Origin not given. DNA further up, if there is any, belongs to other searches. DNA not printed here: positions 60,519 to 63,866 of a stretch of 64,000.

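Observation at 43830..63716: About 20 kb of back-to-back giant lipoproteins: three surface proteases of three catalytic classes fused to an Opp importer locus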

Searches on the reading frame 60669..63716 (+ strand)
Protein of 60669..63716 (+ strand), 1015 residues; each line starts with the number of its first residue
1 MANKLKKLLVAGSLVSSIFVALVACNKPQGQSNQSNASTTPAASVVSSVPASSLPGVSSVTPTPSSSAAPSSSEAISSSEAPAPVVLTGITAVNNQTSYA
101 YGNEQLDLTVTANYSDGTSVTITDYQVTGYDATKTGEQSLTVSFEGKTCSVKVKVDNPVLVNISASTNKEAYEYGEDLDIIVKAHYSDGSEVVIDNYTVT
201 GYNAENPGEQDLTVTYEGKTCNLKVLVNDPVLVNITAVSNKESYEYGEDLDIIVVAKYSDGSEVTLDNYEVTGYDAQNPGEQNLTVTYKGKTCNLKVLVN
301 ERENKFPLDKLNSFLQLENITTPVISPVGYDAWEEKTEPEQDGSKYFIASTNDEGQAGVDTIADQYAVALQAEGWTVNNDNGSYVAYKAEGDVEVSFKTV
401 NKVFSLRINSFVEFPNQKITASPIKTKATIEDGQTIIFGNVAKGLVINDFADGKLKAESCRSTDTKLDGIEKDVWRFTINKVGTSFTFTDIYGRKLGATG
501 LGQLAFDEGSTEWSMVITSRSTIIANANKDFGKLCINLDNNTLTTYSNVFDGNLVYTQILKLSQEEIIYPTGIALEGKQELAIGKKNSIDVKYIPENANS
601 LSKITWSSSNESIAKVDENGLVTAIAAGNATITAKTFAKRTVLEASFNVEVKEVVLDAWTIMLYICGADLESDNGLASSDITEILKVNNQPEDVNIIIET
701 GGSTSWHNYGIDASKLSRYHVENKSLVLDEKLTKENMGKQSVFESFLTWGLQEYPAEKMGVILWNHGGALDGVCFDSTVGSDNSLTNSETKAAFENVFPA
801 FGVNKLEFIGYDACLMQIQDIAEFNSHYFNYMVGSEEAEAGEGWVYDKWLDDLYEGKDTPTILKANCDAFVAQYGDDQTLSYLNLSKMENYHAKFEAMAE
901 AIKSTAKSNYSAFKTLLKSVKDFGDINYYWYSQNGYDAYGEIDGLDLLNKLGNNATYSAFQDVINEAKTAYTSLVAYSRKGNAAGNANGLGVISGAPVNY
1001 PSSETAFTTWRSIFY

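Call 4: search_protein_families(library=pfam, proteins=[window:60669-63716:+], max_evalue=0.01)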
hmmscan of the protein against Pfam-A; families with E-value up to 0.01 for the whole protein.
window:60669-63716:+ (1015 aa): 5 families
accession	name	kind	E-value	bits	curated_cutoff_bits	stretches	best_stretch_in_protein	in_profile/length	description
PF07523.18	Big_3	-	2.8e-29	101.6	21.2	3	241-299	5-68/68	Bacterial Ig-like domain (group 3)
PF03415.19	Peptidase_C11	-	4e-29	102.7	25.8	1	664-987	2-314/359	Clostripain family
PF02368.24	Big_2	-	8.4e-12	45.3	22.8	1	581-634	14-66/79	Bacterial Ig-like domain (group 2)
PF22359.2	Big-like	-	0.0013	19.3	27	1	605-635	4-34/48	Bacterial Ig-like domain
PF25117.1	Agd3_C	-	0.0073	16.5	27.5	0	138-170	9-41/67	Agd3 C-terminal domain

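Call 5: search_protein_families(library=ncbifam, proteins=[window:60669-63716:+], max_evalue=0.01)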
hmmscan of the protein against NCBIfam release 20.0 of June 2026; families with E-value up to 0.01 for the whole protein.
window:60669-63716:+ (1015 aa): 2 families
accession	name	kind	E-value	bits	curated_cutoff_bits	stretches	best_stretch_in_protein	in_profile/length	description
NF053805.1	TsiR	equivalog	0.00063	19.9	130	0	129-157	98-126/142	immunity protein TsiR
NF047353.1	tube_lmo2291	equivalog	0.0067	16.5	27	0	115-206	33-114/135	phage tail tube protein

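Call 16: search_solved_structures(query=window:60669-63716:+, max_evalue=0.001, show_alignments=2)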
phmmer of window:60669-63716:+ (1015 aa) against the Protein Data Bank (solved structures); distinct sequences matched with E-value up to 0.001: 5.
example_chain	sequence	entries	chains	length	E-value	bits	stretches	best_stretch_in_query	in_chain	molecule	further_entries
7quz_AAA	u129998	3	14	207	9.3e-07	30.2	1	579-649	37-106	Beta-1,3-glucanase bglH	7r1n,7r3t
6n9j_A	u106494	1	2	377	7.5e-06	27.2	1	660-855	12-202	Clostripain-related protein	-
6mzo_A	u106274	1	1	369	1.1e-05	26.6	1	724-857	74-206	Inactive Zymogen C11 Protease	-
2mog_A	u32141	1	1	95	0.00066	20.8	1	598-635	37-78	Bacterial Ig-like domain, group 2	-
2mqg_A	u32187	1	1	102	0.0008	20.5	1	597-635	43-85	LigB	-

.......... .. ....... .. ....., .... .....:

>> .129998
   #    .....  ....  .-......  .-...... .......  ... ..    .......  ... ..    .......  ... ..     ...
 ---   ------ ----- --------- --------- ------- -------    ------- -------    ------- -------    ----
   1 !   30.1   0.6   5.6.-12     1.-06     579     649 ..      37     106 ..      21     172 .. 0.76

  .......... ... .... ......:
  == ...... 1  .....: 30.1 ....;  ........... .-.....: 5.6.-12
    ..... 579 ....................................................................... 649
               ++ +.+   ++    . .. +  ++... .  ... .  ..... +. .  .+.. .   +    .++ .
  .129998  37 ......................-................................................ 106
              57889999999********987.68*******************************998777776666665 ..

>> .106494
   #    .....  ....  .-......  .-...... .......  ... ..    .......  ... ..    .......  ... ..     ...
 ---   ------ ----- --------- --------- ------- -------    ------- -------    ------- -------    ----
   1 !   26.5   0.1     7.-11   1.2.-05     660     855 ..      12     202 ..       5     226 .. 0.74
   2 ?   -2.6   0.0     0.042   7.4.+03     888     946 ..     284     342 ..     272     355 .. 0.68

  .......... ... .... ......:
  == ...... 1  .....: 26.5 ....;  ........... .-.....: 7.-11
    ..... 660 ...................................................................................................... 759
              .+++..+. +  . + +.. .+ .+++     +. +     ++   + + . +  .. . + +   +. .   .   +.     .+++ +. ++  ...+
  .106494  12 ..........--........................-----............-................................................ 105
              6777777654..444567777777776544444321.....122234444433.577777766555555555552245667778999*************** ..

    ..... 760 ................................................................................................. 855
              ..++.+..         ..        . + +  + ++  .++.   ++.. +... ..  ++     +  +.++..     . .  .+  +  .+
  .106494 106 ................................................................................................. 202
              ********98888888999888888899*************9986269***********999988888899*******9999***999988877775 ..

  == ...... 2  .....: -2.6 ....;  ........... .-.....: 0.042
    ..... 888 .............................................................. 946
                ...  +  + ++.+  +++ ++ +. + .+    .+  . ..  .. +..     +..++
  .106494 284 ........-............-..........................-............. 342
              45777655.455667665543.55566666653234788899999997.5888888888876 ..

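Call 22: find_homologous_proteins(query=window:60669-63716:+, max_evalue=0.00001)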
Query window:60669-63716:+ (1015 aa): 155 proteins with E <= 0.00001 among 8000 candidates; the best 120 are listed.
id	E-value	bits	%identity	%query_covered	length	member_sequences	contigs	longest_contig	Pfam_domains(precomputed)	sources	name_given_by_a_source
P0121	0.0e+0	2257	100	100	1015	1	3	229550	PF07523.19,PF02368.25,PF03415.20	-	-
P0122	0.0e+0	2122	93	100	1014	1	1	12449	PF07523.19,PF02368.25,PF03415.20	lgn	-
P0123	0.0e+0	2110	93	100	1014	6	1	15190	PF07523.19,PF02368.25,PF03415.20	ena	-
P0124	0.0e+0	2099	92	100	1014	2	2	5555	PF07523.19,PF02368.25,PF03415.20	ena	-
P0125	0.0e+0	2096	92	100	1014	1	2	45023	PF07523.19,PF02368.25,PF03415.20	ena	-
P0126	0.0e+0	2058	90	100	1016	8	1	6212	PF07523.19,PF02368.25,PF03415.20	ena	-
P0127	0.0e+0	1579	69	100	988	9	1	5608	PF07523.19,PF02368.25,PF03415.20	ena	-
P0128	0.0e+0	1430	59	92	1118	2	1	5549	PF07523.19,PF02368.25,PF03415.20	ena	-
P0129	0.0e+0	1396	56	92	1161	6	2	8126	PF07523.19,PF02368.25,PF03415.20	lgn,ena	-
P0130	0.0e+0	1395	59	91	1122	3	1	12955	PF07523.19,PF02368.25,PF03415.20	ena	-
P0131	0.0e+0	1384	57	92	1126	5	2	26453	PF07523.19,PF02368.25,PF23487.2,PF03415.20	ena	-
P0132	0.0e+0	1375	57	92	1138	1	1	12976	PF07523.19,PF02368.25,PF03415.20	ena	-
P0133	0.0e+0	1371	58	91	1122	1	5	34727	PF07523.19,PF02368.25,PF03415.20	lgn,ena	-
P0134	0.0e+0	1371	57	92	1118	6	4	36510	PF20942.4,PF07523.19,PF02368.25,PF03415.20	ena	-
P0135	0.0e+0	1369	56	92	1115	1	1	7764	PF07523.19,PF02368.25,PF03415.20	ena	-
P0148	0.0e+0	1286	58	100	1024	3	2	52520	PF07523.19,PF02368.25,PF03415.20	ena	-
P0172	6.5e-258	876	43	100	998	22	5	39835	PF07523.19,PF02368.25,PF03415.20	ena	-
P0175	8.3e-253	860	46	92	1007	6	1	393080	PF07523.19,PF02368.25,PF03415.20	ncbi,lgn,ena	-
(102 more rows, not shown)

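Call 23: find_encoding_contigs(protein=P0175, flank=10000, max_places=2)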
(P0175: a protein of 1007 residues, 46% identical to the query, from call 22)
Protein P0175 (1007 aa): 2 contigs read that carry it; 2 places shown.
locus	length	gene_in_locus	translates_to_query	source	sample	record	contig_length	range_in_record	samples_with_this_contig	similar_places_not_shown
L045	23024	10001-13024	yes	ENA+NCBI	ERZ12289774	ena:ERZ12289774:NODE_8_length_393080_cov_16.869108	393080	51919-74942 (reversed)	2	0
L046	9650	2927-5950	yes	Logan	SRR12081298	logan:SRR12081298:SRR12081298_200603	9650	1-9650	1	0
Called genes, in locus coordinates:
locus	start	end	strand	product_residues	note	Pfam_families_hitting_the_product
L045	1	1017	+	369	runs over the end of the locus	-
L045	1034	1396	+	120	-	-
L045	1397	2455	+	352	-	PF13238:AAA_18 (faint), PF00437:T2SSE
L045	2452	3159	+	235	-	-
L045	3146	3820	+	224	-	-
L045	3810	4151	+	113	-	-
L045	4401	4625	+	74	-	PF00550:PP-binding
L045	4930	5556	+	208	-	PF06541:ABC_trans_CmpB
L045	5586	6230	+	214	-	PF00132:Hexapep, PF14602:Hexapep_2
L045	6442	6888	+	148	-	PF01381:HTH_3, PF12844:HTH_19, PF13443:HTH_26 (weak), PF13560:HTH_31, PF12674:Zn_ribbon_2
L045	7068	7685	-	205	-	PF12464:Mac, PF00132:Hexapep, PF14602:Hexapep_2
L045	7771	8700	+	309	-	PF07819:PGAP1 (faint), PF00561:Abhydrolase_1, PF12146:Hydrolase_4, PF12697:Abhydrolase_6, PF00326:Peptidase_S9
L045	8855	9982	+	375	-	PF00990:GGDEF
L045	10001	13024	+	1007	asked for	PF07523:Big_3, PF02368:Big_2, PF03415:Peptidase_C11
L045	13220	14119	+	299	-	PF00561:Abhydrolase_1 (weak), PF12146:Hydrolase_4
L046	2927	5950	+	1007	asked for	PF07523:Big_3, PF02368:Big_2, PF03415:Peptidase_C11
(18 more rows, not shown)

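Call 24: find_encoding_contigs(protein=P0148, flank=10000, max_places=2)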
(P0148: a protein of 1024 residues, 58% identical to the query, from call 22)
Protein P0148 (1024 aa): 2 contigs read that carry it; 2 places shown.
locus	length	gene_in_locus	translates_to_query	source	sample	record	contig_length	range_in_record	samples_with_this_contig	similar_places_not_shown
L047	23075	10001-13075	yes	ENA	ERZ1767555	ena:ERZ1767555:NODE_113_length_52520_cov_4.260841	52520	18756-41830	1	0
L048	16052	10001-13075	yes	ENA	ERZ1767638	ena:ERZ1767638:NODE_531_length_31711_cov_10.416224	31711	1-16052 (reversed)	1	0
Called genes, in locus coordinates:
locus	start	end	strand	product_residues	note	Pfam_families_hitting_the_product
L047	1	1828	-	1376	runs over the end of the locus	PF00082:Peptidase_S8, PF02225:PA, PF06280:fn3_5 (weak)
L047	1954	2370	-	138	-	PF13038:DUF3899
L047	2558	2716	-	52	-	-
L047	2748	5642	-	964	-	PF05649:Peptidase_M13_N, PF01431:Peptidase_M13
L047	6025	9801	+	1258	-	-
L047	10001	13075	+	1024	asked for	PF07523:Big_3, PF02368:Big_2 (weak), PF03415:Peptidase_C11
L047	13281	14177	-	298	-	PF00561:Abhydrolase_1, PF12146:Hydrolase_4, PF12697:Abhydrolase_6 (weak), PF00326:Peptidase_S9 (faint)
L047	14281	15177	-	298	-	-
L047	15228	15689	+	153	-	PF24585:YunG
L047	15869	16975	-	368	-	PF01663:Phosphodiest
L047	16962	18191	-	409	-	PF02646:RmuC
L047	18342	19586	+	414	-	PF00817:IMS, PF11798:IMS_HHH (weak), PF21999:IMS_HHH_1, PF11799:IMS_C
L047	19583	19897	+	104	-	PF08863:YolD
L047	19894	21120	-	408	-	PF02073:Peptidase_M29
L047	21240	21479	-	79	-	PF03840:SecG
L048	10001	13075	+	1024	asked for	PF07523:Big_3, PF02368:Big_2 (weak), PF03415:Peptidase_C11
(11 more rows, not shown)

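Call 25: find_encoding_contigs(protein=P0172, flank=10000, max_places=2)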
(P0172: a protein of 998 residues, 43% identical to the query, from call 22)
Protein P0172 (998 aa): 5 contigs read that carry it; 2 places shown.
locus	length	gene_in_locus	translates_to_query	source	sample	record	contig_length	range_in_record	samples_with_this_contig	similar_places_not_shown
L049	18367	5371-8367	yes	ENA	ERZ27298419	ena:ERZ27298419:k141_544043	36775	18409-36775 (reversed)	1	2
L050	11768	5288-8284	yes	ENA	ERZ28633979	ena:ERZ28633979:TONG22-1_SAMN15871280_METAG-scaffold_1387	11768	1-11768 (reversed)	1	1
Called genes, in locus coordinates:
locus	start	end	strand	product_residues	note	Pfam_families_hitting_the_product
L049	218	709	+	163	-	-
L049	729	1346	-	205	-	PF12464:Mac, PF00132:Hexapep, PF14602:Hexapep_2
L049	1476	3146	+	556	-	PF00149:Metallophos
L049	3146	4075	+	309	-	PF12146:Hydrolase_4, PF00561:Abhydrolase_1, PF12697:Abhydrolase_6, PF00326:Peptidase_S9 (weak)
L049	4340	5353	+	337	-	PF00990:GGDEF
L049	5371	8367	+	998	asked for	PF07523:Big_3, PF02368:Big_2, PF03415:Peptidase_C11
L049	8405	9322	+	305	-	-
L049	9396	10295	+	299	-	PF00561:Abhydrolase_1 (weak), PF12146:Hydrolase_4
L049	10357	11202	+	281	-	PF07786:HGSNAT_cat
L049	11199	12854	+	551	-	PF00501:AMP-binding, PF13193:AMP-binding_C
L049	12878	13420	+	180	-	PF00293:NUDIX, PF14815:NUDIX_4 (weak)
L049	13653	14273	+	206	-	PF03551:PadR (weak)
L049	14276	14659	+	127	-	-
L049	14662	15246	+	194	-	PF00583:Acetyltransf_1, PF13508:Acetyltransf_7, PF13673:Acetyltransf_10 (weak)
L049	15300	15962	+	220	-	PF00072:Response_reg, PF00486:Trans_reg_C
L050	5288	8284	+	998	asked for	PF07523:Big_3, PF02368:Big_2, PF03415:Peptidase_C11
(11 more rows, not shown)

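Call 26: find_encoding_contigs(protein=P0134, flank=10000, max_places=2)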
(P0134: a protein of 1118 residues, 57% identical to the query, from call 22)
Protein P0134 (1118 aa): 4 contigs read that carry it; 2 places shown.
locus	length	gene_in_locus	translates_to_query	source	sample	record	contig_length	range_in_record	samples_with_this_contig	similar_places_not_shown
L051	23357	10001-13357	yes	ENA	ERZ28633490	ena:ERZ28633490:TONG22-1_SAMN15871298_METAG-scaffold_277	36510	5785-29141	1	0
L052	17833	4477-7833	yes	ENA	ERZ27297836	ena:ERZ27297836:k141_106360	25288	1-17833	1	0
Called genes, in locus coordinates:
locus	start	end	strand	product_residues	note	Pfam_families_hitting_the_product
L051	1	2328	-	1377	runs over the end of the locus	PF00082:Peptidase_S8, PF02225:PA, PF06280:fn3_5 (weak)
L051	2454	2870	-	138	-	PF13038:DUF3899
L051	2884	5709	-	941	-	PF01431:Peptidase_M13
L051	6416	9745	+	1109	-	-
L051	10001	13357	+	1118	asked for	PF20942:DUF4785_2nd (faint), PF07523:Big_3, PF02368:Big_2, PF03415:Peptidase_C11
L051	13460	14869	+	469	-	PF00171:Aldedh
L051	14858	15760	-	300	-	PF13487:HD_5, PF01966:HD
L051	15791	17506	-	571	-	PF13487:HD_5, PF01966:HD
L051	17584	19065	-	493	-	PF01145:Band_7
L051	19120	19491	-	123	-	-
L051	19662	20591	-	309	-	PF08538:DUF1749 (weak), PF12146:Hydrolase_4, PF00561:Abhydrolase_1, PF12697:Abhydrolase_6, PF00326:Peptidase_S9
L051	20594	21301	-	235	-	PF07947:YhhN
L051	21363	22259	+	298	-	PF01569:PAP2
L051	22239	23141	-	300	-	PF14808:TMEM164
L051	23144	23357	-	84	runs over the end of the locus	-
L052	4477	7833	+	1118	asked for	PF20942:DUF4785_2nd (faint), PF07523:Big_3, PF02368:Big_2, PF03415:Peptidase_C11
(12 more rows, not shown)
